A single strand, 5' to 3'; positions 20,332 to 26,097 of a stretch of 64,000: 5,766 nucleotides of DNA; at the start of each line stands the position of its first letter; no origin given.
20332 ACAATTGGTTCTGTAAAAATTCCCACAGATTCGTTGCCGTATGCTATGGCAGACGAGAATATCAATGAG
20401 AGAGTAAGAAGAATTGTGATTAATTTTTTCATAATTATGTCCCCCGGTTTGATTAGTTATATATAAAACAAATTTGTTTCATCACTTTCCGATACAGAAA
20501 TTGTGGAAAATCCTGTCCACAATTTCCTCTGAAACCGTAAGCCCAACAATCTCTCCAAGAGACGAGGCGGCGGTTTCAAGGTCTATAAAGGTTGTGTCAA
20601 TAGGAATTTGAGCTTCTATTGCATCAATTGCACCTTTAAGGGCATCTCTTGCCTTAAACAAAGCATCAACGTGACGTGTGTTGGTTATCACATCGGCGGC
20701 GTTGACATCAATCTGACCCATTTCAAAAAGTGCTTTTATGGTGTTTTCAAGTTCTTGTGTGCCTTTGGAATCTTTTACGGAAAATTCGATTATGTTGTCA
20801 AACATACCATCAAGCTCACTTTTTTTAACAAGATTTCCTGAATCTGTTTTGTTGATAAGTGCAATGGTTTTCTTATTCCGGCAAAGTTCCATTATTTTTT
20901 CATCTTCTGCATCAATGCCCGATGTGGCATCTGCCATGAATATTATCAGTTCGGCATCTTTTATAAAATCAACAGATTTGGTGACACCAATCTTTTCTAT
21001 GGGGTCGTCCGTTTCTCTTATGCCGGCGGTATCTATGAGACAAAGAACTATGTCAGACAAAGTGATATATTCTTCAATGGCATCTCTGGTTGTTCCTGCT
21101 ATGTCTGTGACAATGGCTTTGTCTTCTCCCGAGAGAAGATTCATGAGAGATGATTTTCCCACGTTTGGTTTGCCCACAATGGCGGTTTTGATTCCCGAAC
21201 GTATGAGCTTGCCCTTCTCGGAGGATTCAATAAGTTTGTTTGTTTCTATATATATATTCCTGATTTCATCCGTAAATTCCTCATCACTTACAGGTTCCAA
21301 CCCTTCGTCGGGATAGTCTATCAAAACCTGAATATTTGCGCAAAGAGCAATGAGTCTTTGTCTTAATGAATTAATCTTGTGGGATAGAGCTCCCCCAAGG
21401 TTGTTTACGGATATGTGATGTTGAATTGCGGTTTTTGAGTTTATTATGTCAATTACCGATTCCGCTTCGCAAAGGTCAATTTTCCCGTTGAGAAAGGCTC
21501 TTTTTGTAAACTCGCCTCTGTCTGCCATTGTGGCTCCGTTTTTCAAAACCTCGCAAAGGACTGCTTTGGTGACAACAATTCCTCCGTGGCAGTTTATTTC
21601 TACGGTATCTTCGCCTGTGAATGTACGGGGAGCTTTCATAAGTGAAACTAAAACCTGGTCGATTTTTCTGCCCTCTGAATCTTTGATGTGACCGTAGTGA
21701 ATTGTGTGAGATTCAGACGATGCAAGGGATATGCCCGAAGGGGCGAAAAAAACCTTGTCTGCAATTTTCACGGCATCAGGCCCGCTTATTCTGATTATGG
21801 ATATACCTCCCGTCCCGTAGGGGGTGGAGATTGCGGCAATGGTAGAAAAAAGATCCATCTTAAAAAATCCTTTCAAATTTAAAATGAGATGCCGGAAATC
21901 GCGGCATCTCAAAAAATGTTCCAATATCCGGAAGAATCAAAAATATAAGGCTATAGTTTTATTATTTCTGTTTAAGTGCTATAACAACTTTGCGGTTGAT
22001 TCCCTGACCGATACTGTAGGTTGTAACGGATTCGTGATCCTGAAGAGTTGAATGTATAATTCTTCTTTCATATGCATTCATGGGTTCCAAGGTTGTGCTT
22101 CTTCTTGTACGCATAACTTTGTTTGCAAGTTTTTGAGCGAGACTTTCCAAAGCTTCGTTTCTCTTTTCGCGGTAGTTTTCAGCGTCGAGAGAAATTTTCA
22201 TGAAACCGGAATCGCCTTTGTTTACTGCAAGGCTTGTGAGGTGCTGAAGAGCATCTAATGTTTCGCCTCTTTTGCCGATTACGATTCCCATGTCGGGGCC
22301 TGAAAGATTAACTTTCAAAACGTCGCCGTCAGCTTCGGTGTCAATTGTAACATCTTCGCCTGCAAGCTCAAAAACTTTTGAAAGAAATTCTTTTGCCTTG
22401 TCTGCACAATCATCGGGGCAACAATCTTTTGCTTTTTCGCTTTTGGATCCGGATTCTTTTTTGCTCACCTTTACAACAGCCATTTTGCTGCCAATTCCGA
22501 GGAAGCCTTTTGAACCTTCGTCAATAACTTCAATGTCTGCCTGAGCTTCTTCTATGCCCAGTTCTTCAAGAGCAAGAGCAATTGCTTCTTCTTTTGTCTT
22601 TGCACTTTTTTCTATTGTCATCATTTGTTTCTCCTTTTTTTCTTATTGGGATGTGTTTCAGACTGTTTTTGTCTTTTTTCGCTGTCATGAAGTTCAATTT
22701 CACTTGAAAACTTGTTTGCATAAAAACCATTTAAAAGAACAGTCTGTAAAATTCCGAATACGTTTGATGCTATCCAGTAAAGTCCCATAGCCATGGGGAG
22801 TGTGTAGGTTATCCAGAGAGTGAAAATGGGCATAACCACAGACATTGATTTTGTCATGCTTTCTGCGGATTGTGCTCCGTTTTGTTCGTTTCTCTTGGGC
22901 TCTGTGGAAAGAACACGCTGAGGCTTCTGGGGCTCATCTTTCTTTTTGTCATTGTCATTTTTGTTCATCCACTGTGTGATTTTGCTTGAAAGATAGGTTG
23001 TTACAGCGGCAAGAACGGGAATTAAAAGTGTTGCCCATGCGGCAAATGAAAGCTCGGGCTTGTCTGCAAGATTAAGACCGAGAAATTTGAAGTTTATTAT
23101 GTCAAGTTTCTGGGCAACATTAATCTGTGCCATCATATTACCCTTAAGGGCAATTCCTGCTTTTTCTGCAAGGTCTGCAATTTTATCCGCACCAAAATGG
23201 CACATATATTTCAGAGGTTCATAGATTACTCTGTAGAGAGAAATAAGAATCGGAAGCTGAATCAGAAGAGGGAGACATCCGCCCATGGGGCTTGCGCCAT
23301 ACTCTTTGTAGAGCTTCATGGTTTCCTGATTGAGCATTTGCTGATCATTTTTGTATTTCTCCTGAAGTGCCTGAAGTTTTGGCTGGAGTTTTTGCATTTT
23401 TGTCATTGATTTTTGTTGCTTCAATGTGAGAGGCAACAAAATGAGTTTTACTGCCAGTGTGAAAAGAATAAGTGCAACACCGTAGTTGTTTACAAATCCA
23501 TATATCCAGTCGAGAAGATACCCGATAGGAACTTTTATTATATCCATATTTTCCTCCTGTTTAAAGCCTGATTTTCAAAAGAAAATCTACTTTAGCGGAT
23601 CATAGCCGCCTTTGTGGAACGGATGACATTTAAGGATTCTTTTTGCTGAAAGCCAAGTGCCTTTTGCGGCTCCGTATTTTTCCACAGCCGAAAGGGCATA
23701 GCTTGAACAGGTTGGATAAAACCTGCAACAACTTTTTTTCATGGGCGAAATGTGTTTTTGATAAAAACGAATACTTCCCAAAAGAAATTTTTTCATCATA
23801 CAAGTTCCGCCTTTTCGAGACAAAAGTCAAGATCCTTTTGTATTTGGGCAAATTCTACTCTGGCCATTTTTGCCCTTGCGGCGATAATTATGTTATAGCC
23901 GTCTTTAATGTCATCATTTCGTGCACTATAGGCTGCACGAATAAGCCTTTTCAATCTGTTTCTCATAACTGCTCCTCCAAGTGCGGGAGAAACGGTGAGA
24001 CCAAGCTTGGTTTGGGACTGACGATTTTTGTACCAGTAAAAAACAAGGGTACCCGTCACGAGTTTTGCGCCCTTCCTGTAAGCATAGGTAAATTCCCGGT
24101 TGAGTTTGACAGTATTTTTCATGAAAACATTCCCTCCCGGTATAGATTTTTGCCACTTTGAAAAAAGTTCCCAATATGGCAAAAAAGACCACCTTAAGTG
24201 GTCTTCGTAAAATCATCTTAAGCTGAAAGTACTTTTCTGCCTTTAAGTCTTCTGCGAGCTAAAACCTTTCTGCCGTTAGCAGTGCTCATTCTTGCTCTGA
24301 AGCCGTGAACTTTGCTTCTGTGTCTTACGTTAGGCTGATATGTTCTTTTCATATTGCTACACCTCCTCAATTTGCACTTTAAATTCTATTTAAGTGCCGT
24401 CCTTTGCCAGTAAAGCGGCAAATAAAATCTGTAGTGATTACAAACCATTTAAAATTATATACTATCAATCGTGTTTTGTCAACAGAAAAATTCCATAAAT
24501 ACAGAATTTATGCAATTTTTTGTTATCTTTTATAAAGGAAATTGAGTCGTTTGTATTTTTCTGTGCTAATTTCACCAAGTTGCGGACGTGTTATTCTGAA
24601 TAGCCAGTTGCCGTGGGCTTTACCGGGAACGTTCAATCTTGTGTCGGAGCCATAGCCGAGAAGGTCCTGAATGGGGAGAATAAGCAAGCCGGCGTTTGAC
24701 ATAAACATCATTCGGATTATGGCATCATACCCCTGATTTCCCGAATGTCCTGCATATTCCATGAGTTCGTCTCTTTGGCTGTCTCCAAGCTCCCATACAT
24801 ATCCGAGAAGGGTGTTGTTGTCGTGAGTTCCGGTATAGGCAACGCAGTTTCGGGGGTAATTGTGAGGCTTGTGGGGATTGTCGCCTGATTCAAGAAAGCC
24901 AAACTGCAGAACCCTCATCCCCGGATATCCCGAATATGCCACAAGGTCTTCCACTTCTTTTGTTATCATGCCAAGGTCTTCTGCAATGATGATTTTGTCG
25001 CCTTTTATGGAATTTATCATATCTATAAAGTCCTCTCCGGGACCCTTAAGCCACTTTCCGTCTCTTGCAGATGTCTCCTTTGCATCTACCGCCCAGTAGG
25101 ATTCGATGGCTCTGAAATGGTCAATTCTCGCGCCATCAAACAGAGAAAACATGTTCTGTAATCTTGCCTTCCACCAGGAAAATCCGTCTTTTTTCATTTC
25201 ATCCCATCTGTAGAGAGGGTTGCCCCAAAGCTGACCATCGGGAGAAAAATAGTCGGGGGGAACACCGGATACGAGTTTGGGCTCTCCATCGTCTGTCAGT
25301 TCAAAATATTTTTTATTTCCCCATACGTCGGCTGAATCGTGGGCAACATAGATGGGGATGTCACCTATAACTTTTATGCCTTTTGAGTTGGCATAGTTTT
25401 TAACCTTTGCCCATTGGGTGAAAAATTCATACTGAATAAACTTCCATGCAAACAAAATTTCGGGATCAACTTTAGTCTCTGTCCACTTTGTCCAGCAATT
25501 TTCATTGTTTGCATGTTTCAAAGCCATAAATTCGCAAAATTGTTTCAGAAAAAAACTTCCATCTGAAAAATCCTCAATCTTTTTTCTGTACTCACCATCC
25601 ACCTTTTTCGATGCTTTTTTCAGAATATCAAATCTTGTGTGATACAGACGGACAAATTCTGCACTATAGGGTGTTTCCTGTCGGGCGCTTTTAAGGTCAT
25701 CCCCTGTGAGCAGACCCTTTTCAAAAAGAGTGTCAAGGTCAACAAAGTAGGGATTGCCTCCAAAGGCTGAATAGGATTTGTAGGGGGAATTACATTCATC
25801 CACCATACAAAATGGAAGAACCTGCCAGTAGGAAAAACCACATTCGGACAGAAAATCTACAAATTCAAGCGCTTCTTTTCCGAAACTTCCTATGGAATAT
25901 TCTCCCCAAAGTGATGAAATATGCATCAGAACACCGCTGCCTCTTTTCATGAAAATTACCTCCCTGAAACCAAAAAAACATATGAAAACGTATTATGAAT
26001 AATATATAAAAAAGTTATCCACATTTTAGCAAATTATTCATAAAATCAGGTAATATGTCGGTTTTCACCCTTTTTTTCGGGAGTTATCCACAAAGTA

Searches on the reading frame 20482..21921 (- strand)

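Call 57: search_protein_families(library=pfam, proteins=[window:20482-21921:-], max_evalue=0.001)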
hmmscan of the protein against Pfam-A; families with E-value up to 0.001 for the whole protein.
window:20482-21921:- (479 aa): 4 families
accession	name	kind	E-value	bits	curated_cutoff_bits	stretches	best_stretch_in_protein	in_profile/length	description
PF12631.12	MnmE_helical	-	2.9e-53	181.6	40.1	1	150-476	1-211/211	MnmE helical domain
PF10396.14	TrmE_N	-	5.5e-43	146.3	29.8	1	27-147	1-117/117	GTP-binding protein TrmE N-terminus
PF01926.29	MMR_HSR1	-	8.4e-26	90.7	21.9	1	246-358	2-113/113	50S ribosome-binding GTPase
PF02421.24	FeoB_N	-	3.6e-08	33.5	27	1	245-360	2-116/156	Ferrous iron transport protein B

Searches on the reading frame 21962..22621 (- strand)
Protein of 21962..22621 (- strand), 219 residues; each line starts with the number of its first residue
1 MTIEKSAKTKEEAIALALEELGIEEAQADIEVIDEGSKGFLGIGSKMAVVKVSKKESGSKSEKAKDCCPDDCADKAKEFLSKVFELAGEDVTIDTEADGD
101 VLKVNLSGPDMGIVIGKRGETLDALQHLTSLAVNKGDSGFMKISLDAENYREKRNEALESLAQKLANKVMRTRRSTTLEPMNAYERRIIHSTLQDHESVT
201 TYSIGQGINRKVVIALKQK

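Call 57: search_protein_families(library=pfam, proteins=[window:21962-22621:-], max_evalue=0.001)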
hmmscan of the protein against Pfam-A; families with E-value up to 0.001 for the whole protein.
window:21962-22621:- (219 aa): 3 families
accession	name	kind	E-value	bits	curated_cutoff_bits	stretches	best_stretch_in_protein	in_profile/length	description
PF01424.28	R3H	-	1.1e-21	77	26.8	1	156-214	1-58/60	R3H domain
PF14804.11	Jag_N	-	2.5e-19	69.8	25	1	6-53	2-49/50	Jag N-terminus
PF13083.13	KH_KhpA-B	-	1.3e-16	60.7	32.1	1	77-137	5-66/73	KhpA/KhpB, KH domain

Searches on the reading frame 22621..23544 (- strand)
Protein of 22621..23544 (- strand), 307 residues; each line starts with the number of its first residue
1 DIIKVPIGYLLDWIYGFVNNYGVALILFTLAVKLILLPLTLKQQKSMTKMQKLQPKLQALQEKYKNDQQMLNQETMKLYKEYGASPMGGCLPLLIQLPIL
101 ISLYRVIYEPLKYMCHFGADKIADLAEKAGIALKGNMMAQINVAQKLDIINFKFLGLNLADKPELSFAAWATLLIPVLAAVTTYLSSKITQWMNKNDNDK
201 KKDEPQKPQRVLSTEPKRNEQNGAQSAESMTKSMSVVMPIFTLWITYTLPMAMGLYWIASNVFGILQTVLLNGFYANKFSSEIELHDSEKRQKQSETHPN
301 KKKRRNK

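Call 57: search_protein_families(library=pfam, proteins=[window:22621-23544:-], max_evalue=0.001)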
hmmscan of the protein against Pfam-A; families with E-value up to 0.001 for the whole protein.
window:22621-23544:- (307 aa): 1 family
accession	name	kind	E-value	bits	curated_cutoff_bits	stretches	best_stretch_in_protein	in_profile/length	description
PF02096.25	60KD_IMP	-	5.8e-55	186.1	35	1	21-272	1-162/163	60Kd inner membrane protein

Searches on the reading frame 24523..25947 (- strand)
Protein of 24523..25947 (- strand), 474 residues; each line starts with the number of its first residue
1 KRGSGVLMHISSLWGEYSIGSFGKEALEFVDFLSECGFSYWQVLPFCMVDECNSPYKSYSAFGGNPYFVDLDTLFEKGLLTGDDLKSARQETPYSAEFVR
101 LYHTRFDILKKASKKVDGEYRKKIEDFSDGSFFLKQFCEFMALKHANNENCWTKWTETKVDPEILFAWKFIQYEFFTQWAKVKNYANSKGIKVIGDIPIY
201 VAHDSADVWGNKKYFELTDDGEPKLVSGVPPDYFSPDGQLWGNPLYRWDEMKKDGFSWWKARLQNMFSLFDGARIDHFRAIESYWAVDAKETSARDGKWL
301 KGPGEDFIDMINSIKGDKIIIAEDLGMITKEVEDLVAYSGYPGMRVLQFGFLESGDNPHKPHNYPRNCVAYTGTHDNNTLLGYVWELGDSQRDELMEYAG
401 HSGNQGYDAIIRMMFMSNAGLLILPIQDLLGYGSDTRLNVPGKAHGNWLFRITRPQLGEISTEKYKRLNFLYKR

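Call 57: search_protein_families(library=pfam, proteins=[window:24523-25947:-], max_evalue=0.001)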
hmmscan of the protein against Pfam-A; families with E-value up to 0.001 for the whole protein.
window:24523-25947:- (474 aa): 1 family
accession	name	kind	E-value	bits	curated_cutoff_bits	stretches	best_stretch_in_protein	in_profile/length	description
PF02446.23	Glyco_hydro_77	-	2.6e-148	495.2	25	1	8-454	1-461/465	4-alpha-glucanotransferase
